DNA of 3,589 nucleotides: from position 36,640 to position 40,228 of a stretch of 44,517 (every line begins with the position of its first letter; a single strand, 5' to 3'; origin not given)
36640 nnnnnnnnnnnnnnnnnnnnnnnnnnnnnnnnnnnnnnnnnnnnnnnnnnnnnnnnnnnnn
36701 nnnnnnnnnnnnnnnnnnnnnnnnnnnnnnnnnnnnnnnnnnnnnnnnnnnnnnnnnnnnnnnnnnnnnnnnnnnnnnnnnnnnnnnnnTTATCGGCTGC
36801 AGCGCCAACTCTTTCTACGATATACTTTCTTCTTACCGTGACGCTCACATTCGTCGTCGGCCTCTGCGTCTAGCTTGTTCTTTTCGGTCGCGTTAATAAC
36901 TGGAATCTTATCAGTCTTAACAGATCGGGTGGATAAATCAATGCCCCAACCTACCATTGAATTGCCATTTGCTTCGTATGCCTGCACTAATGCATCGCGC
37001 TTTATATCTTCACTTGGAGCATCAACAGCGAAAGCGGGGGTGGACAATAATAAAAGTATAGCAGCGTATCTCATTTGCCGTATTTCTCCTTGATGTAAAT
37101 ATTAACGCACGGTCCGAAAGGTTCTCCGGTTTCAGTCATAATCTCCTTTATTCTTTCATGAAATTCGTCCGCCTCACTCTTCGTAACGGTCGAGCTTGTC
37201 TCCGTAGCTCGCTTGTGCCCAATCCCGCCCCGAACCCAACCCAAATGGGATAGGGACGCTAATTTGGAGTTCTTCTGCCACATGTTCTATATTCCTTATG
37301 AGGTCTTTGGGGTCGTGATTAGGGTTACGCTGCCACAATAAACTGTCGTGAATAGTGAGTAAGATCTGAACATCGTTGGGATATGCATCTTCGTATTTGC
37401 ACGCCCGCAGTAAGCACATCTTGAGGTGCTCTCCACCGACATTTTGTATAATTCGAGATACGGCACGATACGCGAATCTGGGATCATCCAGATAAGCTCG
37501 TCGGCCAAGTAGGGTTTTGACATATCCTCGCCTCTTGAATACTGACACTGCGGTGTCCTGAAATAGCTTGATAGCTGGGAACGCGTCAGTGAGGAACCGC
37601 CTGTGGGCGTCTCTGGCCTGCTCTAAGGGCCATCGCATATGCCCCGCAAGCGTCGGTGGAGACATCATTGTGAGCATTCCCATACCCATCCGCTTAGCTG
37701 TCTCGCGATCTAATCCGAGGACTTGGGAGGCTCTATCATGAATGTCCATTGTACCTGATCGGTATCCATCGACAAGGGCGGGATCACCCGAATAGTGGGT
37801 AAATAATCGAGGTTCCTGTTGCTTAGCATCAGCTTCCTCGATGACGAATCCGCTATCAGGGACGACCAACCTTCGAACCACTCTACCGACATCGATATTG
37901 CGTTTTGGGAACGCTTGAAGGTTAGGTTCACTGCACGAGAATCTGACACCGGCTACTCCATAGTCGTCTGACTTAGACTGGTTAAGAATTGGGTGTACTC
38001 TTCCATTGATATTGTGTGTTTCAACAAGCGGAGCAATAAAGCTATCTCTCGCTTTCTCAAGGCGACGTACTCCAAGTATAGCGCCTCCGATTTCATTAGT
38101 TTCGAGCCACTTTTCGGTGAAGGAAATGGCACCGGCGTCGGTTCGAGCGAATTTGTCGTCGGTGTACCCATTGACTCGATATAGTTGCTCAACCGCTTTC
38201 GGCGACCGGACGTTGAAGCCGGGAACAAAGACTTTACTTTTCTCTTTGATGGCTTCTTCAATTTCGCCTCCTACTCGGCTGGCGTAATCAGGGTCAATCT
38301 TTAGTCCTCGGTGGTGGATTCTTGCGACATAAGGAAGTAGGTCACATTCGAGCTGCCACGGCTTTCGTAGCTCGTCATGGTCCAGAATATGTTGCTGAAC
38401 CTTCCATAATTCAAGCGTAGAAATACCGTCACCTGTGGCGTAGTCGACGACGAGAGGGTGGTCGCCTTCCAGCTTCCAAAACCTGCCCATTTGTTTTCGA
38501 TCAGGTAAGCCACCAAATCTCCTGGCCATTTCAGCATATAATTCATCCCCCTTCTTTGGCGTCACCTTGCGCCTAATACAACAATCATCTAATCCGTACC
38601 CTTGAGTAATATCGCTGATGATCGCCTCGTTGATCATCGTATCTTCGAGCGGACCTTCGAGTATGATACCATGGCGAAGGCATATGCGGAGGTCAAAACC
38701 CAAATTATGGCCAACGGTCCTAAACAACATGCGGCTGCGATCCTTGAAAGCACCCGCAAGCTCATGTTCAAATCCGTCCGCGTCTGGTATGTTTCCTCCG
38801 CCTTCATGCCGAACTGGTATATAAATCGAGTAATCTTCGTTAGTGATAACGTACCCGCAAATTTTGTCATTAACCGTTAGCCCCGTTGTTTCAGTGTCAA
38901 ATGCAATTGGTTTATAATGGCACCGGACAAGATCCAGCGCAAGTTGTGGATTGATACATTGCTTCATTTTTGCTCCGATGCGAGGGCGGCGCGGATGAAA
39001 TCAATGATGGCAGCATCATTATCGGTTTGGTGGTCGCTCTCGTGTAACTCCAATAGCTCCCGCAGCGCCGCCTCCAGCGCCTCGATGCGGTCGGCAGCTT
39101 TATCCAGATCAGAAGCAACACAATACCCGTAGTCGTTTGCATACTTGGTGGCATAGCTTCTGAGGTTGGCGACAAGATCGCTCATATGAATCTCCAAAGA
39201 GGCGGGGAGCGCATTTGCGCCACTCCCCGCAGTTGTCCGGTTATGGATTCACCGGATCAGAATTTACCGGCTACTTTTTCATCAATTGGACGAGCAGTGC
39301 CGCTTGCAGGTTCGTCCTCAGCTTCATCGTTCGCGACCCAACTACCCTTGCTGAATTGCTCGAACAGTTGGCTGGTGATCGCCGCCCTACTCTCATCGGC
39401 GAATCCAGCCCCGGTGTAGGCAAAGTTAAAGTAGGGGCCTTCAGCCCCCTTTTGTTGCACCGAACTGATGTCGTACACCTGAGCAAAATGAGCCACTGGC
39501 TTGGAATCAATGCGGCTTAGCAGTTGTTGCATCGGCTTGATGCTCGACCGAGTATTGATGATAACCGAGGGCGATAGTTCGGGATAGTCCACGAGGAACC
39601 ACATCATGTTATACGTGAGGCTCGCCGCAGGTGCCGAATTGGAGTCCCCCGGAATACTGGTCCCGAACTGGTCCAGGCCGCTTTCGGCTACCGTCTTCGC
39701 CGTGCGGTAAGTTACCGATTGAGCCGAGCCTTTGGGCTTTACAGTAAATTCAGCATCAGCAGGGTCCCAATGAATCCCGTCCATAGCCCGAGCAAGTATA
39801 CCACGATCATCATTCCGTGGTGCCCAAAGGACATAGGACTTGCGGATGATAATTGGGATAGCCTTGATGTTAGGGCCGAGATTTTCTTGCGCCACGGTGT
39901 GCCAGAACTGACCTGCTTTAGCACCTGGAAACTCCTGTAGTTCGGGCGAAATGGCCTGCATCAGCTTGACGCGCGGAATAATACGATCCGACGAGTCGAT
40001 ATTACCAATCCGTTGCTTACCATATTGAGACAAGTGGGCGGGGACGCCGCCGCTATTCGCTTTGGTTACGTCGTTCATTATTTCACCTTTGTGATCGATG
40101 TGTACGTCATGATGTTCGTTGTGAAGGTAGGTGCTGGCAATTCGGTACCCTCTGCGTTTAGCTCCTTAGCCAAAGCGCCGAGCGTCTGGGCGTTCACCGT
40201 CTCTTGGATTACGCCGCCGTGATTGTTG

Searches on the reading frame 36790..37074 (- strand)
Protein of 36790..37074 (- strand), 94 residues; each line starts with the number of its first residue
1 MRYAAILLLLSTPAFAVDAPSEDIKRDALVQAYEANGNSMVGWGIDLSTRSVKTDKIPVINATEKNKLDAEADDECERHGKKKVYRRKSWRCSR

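Call 108: search_protein_families(library=pfam, proteins=[window:36790-37074:-], max_evalue=0.05)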
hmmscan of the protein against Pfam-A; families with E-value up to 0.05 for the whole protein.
window:36790-37074:- (94 aa): 1 family
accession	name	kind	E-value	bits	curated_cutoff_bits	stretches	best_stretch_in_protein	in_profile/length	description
PF13670.12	PepSY_2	-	0.0058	17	24.3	1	4-37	5-42/83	Peptidase propeptide and YPEB domain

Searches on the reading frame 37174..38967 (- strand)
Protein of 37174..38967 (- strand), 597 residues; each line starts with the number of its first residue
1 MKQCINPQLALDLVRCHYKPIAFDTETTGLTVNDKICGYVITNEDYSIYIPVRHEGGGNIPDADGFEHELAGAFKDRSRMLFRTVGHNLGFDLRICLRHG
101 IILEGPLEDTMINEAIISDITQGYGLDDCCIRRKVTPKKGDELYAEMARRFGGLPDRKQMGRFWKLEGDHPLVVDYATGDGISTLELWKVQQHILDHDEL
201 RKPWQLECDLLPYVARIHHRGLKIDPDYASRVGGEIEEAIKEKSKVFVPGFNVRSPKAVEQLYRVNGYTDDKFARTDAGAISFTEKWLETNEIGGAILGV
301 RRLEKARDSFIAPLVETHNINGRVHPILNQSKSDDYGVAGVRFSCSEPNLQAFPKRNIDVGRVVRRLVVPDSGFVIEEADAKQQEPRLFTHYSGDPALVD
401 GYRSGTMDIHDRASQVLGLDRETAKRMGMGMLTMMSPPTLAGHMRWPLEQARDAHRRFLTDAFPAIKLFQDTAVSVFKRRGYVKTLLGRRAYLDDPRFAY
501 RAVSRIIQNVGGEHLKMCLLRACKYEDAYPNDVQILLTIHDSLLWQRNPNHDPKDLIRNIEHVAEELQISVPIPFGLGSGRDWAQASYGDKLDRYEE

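Call 3: search_protein_families(library=pfam, proteins=[window:37174-38967:-], max_evalue=0.1)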
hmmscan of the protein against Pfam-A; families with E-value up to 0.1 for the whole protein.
window:37174-38967:- (597 aa): 2 families
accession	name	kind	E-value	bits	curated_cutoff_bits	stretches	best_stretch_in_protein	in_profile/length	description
PF00476.26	DNA_pol_A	-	2.2e-40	139.2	34.3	1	231-584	10-380/381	DNA polymerase family A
PF01612.26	DNA_pol_A_exo1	-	6e-09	36.4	23.6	1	18-130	20-124/173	3'-5' exonuclease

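Call 4: search_protein_families(library=phrogs, proteins=[window:37174-38967:-], max_evalue=0.01)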
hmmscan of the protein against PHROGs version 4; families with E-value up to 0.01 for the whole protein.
window:37174-38967:- (597 aa): 7 families
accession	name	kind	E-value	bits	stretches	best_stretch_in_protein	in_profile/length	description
phrog_17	-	DNA, RNA and nucleotide metabolism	6.8e-69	234.1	1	17-585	669-1232/1445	DNA polymerase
phrog_12241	-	DNA, RNA and nucleotide metabolism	1.5e-12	48.3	1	21-245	130-356/502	DNA polymerase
phrog_5995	-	DNA, RNA and nucleotide metabolism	6.5e-10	40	1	431-575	4-151/236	DNA polymerase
phrog_15971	-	DNA, RNA and nucleotide metabolism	9.7e-10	39.1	1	332-566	127-355/376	DNA polymerase I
phrog_2573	-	DNA, RNA and nucleotide metabolism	2.2e-06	28.1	1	375-570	18-251/336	DNA polymerase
phrog_10285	-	DNA, RNA and nucleotide metabolism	0.00043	20.5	1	349-425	31-106/321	DNA polymerase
phrog_9556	-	DNA, RNA and nucleotide metabolism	0.004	17.2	0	71-243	62-236/441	DNA polymerase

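Call 51: search_solved_structures(query=window:37174-38967:-, max_evalue=1e-10)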
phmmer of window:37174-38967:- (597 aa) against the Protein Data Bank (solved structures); distinct sequences matched with E-value up to 1e-10: 57.
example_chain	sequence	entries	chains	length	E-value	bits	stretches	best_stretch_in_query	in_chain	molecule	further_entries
7pbk_A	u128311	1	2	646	1.2e-42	149.4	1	17-586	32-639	DNA polymerase I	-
8oo6_A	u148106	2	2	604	3e-35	124.9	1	21-586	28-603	DNA polymerase I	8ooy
1d9d_A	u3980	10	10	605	3e-35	124.9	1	21-586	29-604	DNA POLYMERASE I | PROTEIN (DNA POLYMERASE I KLENOW FRAGMENT (E.C.2.7.7.7)) | PROTEIN (DNA POLYMERASE I-KLENOW FRAGMENT (E.C.2.7.7.7))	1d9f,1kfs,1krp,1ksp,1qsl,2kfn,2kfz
1dpi_A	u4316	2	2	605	3e-35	124.9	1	21-586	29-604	DNA POLYMERASE I KLENOW FRAGMENT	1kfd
1kln_A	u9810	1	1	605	3.6e-34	121.4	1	21-586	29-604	PROTEIN (DNA POLYMERASE I KLENOW FRAGMENT (E.C.2.7.7.7))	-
1d8y_A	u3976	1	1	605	1.8e-33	119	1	22-586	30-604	DNA POLYMERASE I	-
5w6k_A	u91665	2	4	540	4.5e-29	104.6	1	206-586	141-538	DNA polymerase I, thermostable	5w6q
8xk7_A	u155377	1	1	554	5.8e-29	104.2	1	206-592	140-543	DNA polymerase I, thermostable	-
8xjr_A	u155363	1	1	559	7.7e-29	103.8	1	206-593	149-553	DNA polymerase I, thermostable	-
3po4_A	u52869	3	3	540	8.7e-29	103.6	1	206-586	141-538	DNA polymerase I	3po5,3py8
4xiu_A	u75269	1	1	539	1.4e-28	102.9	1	206-586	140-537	DNA polymerase I, thermostable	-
4n56_A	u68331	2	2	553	1.6e-28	102.8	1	206-586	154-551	DNA polymerase I, thermostable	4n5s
2ktq_A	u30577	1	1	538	2e-28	102.4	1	206-586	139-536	PROTEIN (LARGE FRAGMENT OF DNA POLYMERASE I)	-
4ktq_A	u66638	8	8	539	2e-28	102.4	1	206-586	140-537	PROTEIN (LARGE FRAGMENT OF DNA POLYMERASE I) | DNA polymerase I, thermostable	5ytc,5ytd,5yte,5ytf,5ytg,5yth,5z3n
1jxe_A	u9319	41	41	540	2e-28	102.4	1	206-586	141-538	TAQ DNA POLYMERASE I | PROTEIN (LARGE FRAGMENT OF DNA POLYMERASE I) | DNA polymerase I, thermostable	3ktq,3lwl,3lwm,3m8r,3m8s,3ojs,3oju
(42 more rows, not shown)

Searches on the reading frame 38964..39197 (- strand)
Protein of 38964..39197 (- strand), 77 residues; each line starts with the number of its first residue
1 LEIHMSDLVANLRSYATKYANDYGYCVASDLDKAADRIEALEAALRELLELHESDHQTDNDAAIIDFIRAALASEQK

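Call 3: search_protein_families(library=pfam, proteins=[window:38964-39197:-], max_evalue=0.1)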
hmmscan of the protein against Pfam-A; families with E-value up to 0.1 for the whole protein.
window:38964-39197:- (77 aa): 1 family
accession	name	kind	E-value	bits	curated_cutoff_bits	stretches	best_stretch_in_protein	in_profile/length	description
PF12041.13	DELLA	-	0.075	13.4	23.8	0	23-46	7-31/69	Transcriptional regulator DELLA protein N terminal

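Call 4: search_protein_families(library=phrogs, proteins=[window:38964-39197:-], max_evalue=0.01)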
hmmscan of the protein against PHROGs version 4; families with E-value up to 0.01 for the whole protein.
window:38964-39197:- (77 aa): 0 families

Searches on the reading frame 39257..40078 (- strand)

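Call 3: search_protein_families(library=pfam, proteins=[window:39257-40078:-], max_evalue=0.1)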
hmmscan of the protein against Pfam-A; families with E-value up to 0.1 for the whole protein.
window:39257-40078:- (273 aa): 1 family
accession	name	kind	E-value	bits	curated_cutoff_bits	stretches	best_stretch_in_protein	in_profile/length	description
PF23977.1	Pam3_Gp34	-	1.8e-36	126.6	27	1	12-246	7-233/235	Pam3 phage gp34-like protein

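Call 4: search_protein_families(library=phrogs, proteins=[window:39257-40078:-], max_evalue=0.01)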
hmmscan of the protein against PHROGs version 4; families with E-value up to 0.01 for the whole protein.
window:39257-40078:- (273 aa): 1 family
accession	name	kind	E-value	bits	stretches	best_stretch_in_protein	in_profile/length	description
phrog_2402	-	unknown function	3.4e-20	73.7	1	8-261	24-279/292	-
